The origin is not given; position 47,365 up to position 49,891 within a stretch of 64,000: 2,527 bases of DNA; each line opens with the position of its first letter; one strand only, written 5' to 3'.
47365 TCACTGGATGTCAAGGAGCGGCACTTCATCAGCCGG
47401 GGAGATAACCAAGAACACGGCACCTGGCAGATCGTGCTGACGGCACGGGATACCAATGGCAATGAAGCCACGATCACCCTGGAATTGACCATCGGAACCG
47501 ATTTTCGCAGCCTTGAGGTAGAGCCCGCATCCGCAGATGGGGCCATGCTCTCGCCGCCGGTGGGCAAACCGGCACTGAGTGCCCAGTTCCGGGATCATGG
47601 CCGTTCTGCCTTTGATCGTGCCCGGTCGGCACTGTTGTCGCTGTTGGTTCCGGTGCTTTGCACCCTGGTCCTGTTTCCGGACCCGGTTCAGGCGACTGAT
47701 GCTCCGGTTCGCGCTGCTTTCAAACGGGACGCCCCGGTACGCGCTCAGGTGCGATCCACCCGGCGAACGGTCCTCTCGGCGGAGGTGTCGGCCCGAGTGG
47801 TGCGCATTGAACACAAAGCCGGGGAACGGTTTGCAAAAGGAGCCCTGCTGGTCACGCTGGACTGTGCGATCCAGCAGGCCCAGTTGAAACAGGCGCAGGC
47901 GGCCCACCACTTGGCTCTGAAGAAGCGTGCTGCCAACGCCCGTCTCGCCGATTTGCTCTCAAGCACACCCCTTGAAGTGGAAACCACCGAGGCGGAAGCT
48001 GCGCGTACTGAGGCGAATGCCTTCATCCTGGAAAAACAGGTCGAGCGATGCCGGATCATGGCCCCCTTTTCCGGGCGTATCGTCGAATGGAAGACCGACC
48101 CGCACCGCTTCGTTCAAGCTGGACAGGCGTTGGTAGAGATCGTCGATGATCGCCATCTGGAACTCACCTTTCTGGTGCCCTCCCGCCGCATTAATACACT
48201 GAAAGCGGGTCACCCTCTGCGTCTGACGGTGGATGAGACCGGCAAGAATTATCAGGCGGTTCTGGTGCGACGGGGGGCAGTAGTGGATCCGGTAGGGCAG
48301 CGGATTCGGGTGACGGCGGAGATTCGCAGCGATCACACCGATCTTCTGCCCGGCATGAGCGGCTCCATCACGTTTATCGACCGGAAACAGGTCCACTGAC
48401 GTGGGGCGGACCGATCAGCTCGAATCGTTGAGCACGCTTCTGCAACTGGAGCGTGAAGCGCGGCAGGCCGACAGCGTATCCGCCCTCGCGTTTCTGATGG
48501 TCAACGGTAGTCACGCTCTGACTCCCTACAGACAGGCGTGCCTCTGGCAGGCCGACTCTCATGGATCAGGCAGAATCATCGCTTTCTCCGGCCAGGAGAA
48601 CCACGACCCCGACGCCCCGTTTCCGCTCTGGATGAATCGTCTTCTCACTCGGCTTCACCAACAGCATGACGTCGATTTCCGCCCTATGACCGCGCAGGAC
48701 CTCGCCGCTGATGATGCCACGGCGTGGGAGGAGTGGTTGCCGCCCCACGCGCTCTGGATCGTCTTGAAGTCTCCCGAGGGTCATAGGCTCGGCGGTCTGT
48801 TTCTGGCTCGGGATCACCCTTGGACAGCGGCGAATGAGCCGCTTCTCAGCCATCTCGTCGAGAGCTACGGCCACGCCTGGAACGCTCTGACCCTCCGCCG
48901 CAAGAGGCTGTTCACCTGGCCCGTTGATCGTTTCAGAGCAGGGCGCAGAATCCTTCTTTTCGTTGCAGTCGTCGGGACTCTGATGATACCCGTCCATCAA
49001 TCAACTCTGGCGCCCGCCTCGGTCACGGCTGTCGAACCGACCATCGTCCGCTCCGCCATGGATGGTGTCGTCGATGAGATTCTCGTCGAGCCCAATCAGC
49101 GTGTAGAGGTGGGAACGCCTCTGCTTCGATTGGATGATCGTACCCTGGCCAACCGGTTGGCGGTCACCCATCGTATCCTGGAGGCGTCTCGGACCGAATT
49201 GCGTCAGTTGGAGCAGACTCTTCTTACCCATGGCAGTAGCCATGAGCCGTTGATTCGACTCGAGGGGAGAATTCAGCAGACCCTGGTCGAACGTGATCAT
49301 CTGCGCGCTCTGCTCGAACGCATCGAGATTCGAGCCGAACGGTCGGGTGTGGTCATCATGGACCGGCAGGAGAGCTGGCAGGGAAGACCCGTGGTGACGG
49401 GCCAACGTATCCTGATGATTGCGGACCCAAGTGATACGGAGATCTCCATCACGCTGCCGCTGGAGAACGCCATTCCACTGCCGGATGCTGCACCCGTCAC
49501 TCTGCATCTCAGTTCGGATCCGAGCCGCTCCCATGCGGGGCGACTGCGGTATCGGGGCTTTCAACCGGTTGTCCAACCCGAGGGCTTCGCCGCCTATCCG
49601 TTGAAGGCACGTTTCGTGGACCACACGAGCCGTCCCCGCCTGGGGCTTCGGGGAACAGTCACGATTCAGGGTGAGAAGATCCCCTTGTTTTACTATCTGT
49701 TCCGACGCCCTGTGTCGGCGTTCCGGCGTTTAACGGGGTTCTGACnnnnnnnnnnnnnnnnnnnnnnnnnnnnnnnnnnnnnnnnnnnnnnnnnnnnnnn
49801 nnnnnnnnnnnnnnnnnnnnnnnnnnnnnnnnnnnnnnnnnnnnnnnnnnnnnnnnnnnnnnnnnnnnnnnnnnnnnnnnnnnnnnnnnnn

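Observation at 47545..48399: The giant adhesin-like ORF runs in frame, with no stop, into a complete small MFP module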

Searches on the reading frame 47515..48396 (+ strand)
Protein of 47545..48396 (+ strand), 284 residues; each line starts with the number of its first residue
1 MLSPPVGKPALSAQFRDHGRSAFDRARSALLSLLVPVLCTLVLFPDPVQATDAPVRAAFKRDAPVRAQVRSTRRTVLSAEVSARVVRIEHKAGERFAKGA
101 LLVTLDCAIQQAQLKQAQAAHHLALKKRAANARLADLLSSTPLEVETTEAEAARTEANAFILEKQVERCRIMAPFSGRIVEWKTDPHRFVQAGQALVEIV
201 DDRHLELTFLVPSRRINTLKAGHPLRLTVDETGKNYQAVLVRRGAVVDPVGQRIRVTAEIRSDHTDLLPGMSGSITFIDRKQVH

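Call 5: search_protein_families(library=pfam, proteins=[window:47545-48396:+], max_evalue=0.01)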
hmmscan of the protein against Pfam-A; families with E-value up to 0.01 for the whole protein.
window:47545-48396:+ (284 aa): 2 families
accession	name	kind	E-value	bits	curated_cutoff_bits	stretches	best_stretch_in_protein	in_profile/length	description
PF13437.12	HlyD_3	-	9.9e-19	68.5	22.2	1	171-270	2-106/106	HlyD family secretion protein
PF16576.10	HlyD_D23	-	7.3e-11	42.2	30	1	69-271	14-212/214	Barrel-sandwich domain of CusB or HlyD membrane-fusion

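Call 8: search_protein_families(library=ncbifam, proteins=[window:47545-48396:+], max_evalue=0.001)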
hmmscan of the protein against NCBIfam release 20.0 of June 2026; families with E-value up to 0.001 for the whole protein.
window:47545-48396:+ (284 aa): 11 families
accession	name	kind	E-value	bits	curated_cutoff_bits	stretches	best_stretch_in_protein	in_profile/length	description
TIGR01730.1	RND_mfp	subfamily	4.4e-30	104.7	94.9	1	58-277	10-244/322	efflux RND transporter periplasmic adaptor subunit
TIGR00998.1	8a0101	subfamily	1.7e-12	46.9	390.8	2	136-235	175-271/334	EmrA/EmrK family multidrug efflux transporter periplasmic adaptor subunit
TIGR00999.1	8a0102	subfamily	4.1e-11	42.5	319.3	1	143-278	67-202/271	CzcB/NccB family metal efflux transporter periplasmic adaptor subunit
NF007785.0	PRK10476.1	equivalog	3e-09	36.2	376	1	77-168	51-139/347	multidrug transporter subunit MdtN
TIGR01843.1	type_I_hlyD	subfamily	2.5e-06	26.7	208.65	0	112-230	214-334/422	HlyD family type I secretion periplasmic adaptor subunit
NF008589.1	PRK11556.1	equivalog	5.1e-05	22.3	391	1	66-219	76-245/392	MdtA/MuxA family multidrug efflux RND transporter periplasmic adaptor subunit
TIGR03794.1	NHLM_micro_HlyD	equivalog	7.2e-05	21.9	156.2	0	142-202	226-288/421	NHLP bacteriocin system secretion protein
TIGR01000.1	bacteriocin_acc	subfamily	0.00023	20.2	258.85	1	109-235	258-388/457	bacteriocin secretion accessory protein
NF002939.0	PRK03598.1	equivalog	0.00044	19.5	393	0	50-237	86-274/332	secretion protein HlyD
NF007850.1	PRK10559.1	equivalog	0.00073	18.7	400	0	36-228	11-207/303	p-hydroxybenzoic acid efflux pump subunit AaeA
NF008606.0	PRK11578.1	equivalog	0.0009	18.5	342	0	68-133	55-121/371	macrolide transporter subunit MacA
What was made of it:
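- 47695..48399 (+): Mature small periplasmic adaptor (aa 1350-1583 plus stop): lipoyl, short alpha-hairpin and beta-barrel, no membrane-proximal domain. TIGR01730, HlyD_3 and HlyD_D23 (calls 5, 8).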

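Call 42: find_homologous_proteins(query=window:47695-48396:+, max_evalue=0.00001)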
Query window:47695-48396:+ (234 aa): 23 proteins with E <= 0.00001 among 1792 candidates.
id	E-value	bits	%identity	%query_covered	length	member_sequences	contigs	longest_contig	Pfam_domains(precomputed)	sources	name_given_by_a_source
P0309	3.0e-48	183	46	91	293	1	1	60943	-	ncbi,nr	ncbi:MAG: efflux RND transporter periplasmic adaptor subunit [Magnetococcales bacterium]|nr:efflux R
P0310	1.2e-41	161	40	91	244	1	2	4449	PF25917.1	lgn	-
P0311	4.0e-40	156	40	97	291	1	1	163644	PF25917.1,PF25954.1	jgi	-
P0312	1.2e-39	155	40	92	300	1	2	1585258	PF25917.1,PF25954.1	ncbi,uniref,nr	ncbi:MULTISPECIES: efflux RND transporter periplasmic adaptor subunit [unclassified Achromobacter]|u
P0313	8.1e-38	149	41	92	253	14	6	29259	PF25954.1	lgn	-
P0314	3.1e-36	143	38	92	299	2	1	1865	PF25973.1,PF00364.29,PF25919.1,PF25917.1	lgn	-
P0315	1.8e-32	131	37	89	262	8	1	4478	-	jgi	jgi:membrane fusion protein, multidrug efflux system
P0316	4.0e-32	130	40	92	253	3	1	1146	PF25917.1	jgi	jgi:RND family efflux transporter MFP subunit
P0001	4.9e-32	130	41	96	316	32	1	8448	PF25917.1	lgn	-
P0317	5.9e-32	129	36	93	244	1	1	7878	PF25917.1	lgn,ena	-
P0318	1.2e-27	115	37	91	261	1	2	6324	PF25917.1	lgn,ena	-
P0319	2.2e-21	95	32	91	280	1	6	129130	PF25917.1,PF25954.1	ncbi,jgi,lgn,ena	jgi:RND family efflux transporter MFP subunit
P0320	2.0e-16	79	30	92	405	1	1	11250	PF25973.1,PF25989.1,PF25917.1,PF25944.1,PF25954.1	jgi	jgi:membrane fusion protein, multidrug efflux system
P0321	3.1e-14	72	30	97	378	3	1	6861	PF25973.1,PF25989.1,PF25919.1,PF25917.1,PF25944.1,PF25954.1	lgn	-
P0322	2.6e-13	69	29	92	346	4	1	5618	PF25973.1,PF25876.1,PF25917.1,PF25944.1,PF25954.1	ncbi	-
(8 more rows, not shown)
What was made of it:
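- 47695..48399 (+): Closest relative P0309, 46% identity, 293 aa, free-standing (call 42).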

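Call 43: find_encoding_contigs(protein=P0309, flank=10000, max_places=3)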
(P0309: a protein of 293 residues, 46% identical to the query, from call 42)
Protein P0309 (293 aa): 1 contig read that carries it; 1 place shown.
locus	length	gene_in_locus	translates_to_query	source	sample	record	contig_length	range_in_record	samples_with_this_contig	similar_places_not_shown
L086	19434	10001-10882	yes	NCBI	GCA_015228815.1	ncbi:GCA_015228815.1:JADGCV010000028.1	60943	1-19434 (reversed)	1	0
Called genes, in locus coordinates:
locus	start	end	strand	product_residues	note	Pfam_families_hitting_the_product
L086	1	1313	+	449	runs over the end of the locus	PF04055:Radical_SAM, PF02579:Nitro_FeMo-Co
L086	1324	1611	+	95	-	PF13237:Fer4_10 (weak), PF12838:Fer4_7 (faint), PF13187:Fer4_9 (weak)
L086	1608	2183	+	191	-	PF04891:NifQ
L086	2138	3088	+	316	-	PF03747:ADP_ribosyl_GH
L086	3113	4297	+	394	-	-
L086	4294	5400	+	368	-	-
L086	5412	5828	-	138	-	-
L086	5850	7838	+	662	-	-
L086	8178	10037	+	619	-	PF02321:OEP (weak), PF08239:SH3_3 (weak)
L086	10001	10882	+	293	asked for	-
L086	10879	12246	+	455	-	-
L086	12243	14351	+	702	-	PF02163:Peptidase_M50 (faint)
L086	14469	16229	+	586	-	PF08495:FIST, PF10442:FIST_C, PF00990:GGDEF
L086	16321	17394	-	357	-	PF03969:AFG1_ATPase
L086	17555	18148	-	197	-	PF13487:HD_5, PF01966:HD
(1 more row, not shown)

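Call 52: predict_structure(alignment_id=A2)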
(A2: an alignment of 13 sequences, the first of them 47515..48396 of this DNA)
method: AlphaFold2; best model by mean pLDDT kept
length: 294 residues; sequences in the alignment: 13
mean_pLDDT: 82.2   pTM: 0.64
mean pLDDT of the five models: 82.2, 80.9, 80.7, 80.1, 79.0
residues with pLDDT >= 90: 193; 70-90: 24; 50-70: 18; < 50: 59
segments of 3 or more residues with pLDDT < 50: 1-3, 5-31, 44-56, 58-70
pLDDT, mean of each block of 10 residues (from residue 1): 42 43 43 51 48 46 44 86 96 97 96 97 98 97 93 95 98 97 96 97 98 94 87 94 95 91 94 90 90 55
secondary structure, 60 per line:
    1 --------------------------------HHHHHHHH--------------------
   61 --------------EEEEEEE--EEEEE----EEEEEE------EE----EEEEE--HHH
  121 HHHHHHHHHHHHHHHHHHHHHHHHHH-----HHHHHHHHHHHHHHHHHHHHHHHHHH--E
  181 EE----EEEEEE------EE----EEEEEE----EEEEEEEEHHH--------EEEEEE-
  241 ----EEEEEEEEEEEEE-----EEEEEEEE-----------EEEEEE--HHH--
elements in order: H33-40 E75-81 E84-88 E93-98 E111-115 H118-146 H152-177 E180-182 E187-192 E205-210 E215-222 E234-239 E245-257 E263-270 E282-287
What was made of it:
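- On HlyD/RND-type periplasmic adaptor (MFP; TIGR01730, PF13437, PF16576): The model ends after the beta-barrel, and the TIGR01730 match covers positions 10-244 of 322 (calls 8, 52).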

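Call 55: fold_search(model_id=the predicted structure, library=pdb)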
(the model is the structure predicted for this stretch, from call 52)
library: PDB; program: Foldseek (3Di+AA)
matches with E <= 10: 492; with E <= 0.001: 68
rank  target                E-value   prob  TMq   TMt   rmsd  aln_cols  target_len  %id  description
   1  4l8j                  4.1e-16  1.00  0.60  0.55   3.6       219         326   22  Crystal structure of a Putative efflux transporter (BACEGG_01895) from Bacteroides eggerthii DSM 20697 at 2.06 A resolut (released 2013-07-03)
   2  9j3d_D                8.0e-16  1.00  0.60  0.53   3.7       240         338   20  Cryo-EM structure of TMexCD1-TOprJ1 (released 2025-08-13)
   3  1vf7_H                1.2e-15  1.00  0.62  0.75   3.4       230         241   17  Crystal structure of the membrane fusion protein, MexA of the multidrug transporter (released 2004-05-25)
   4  1vf7_B                1.5e-15  1.00  0.62  0.75   3.7       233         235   17  Crystal structure of the membrane fusion protein, MexA of the multidrug transporter (released 2004-05-25)
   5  6ta5_D                1.8e-15  1.00  0.61  0.53   3.4       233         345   16  OprM-MexA complex from the MexAB-OprM Pseudomonas aeruginosa whole assembly reconstituted in nanodiscs (released 2020-09-16)
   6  1vf7_G                1.9e-15  1.00  0.60  0.72   3.9       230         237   17  Crystal structure of the membrane fusion protein, MexA of the multidrug transporter (released 2004-05-25)
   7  1vf7_C                1.9e-15  1.00  0.62  0.72   5.1       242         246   17  Crystal structure of the membrane fusion protein, MexA of the multidrug transporter (released 2004-05-25)
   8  9v53_A1               3.2e-15  1.00  0.56  0.49   4.4       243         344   18  Structure of TolC, YbjP, and AcrABZ complex (released 2025-11-05)
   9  1t5e_A                3.4e-15  1.00  0.63  0.78   3.4       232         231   17  The structure of MexA (released 2004-05-18)
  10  1vf7_E                3.4e-15  1.00  0.62  0.71   3.5       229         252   16  Crystal structure of the membrane fusion protein, MexA of the multidrug transporter (released 2004-05-25)
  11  9tg4_E                5.0e-15  1.00  0.53  0.46   4.6       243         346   20  Structure of the YbjP lipoprotein bound to the AcrABZ-TolC efflux pump (released 2026-04-08)
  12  9a2v_MODEL_1_A        5.6e-15  1.00  0.53  0.40  12.9       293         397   18  Model of E. coli AcrA by in-cell photo-crosslinking MS and deep learning (released 2023-02-24)
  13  1vf7_F                6.2e-15  1.00  0.62  0.77   3.5       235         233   17  Crystal structure of the membrane fusion protein, MexA of the multidrug transporter (released 2004-05-25)
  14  2v4d_D                7.0e-15  1.00  0.60  0.75   3.7       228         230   18  Re-refinement of MexA adaptor protein (released 2009-04-14)
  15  1vf7_K                8.7e-15  1.00  0.62  0.77   3.5       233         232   17  Crystal structure of the membrane fusion protein, MexA of the multidrug transporter (released 2004-05-25)
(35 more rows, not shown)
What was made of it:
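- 47695..48399 (+): AF2 and Foldseek (calls 52, 55).
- On HlyD/RND-type periplasmic adaptor (MFP; TIGR01730, PF13437, PF16576): Foldseek to MexA, AcrA and MacA at E~1e-15 (calls 52, 55).
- Closest known: RND/ABC/MFS tripartite-pump periplasmic adaptors. Same: Foldseek E~1e-15, TM 0.6-0.78 (call 55).
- Checked: The AF2 model shows lipoyl, 29+26-aa hairpin and beta-barrel at pLDDT >90, matching MexA/AcrA/MacA at E~1e-15 (calls 52, 55).
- It has a confident three-domain fold (calls 52, 55).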

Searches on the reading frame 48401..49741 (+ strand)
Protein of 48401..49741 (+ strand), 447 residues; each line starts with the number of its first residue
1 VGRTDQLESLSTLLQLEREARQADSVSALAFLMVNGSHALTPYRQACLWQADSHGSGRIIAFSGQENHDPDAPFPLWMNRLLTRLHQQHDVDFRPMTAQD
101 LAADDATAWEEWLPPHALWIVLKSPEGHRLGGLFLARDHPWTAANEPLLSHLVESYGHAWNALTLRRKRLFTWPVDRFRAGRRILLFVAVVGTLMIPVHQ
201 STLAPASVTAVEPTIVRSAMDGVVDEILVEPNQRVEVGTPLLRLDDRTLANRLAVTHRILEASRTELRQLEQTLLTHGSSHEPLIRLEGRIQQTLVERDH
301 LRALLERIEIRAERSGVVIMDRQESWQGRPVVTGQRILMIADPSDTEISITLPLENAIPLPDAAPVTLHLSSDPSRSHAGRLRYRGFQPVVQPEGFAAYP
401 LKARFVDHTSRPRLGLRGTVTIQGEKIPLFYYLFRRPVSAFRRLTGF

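Call 5: search_protein_families(library=pfam, proteins=[window:48401-49741:+], max_evalue=0.01)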
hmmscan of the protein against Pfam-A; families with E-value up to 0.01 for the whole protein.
window:48401-49741:+ (447 aa): 4 families
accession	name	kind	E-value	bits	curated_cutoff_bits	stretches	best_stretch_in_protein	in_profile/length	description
PF13437.12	HlyD_3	-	2e-13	51.5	22.2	2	310-384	2-75/106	HlyD family secretion protein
PF16576.10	HlyD_D23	-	7.6e-06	25.8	30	1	215-384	21-183/214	Barrel-sandwich domain of CusB or HlyD membrane-fusion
PF00364.28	Biotin_lipoyl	-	0.0024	18.1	22.1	1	216-244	45-73/73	Biotin-requiring enzyme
PF13533.13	Biotin_lipoyl_2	-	0.0031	17.8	29.8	1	216-245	3-32/32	Biotin-lipoyl like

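Call 8: search_protein_families(library=ncbifam, proteins=[window:48401-49741:+], max_evalue=0.001)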
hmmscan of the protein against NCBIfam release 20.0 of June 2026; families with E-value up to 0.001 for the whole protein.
window:48401-49741:+ (447 aa): 2 families
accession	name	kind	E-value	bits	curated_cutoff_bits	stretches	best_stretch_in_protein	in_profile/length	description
TIGR01730.1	RND_mfp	subfamily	1.5e-14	53.7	94.9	1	198-424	11-246/322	efflux RND transporter periplasmic adaptor subunit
TIGR01843.1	type_I_hlyD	subfamily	0.00054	19.1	208.65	1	186-270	15-100/422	HlyD family type I secretion periplasmic adaptor subunit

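Call 57: search_solved_structures(query=window:48401-49741:+, max_evalue=0.01)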
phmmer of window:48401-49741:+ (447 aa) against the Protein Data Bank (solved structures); distinct sequences matched with E-value up to 0.01: 1.
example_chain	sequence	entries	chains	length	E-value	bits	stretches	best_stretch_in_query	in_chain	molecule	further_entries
20yy_D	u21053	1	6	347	6.9e-05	25.5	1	216-431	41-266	Multidrug efflux RND transporter periplasmic adaptor subunit MexJ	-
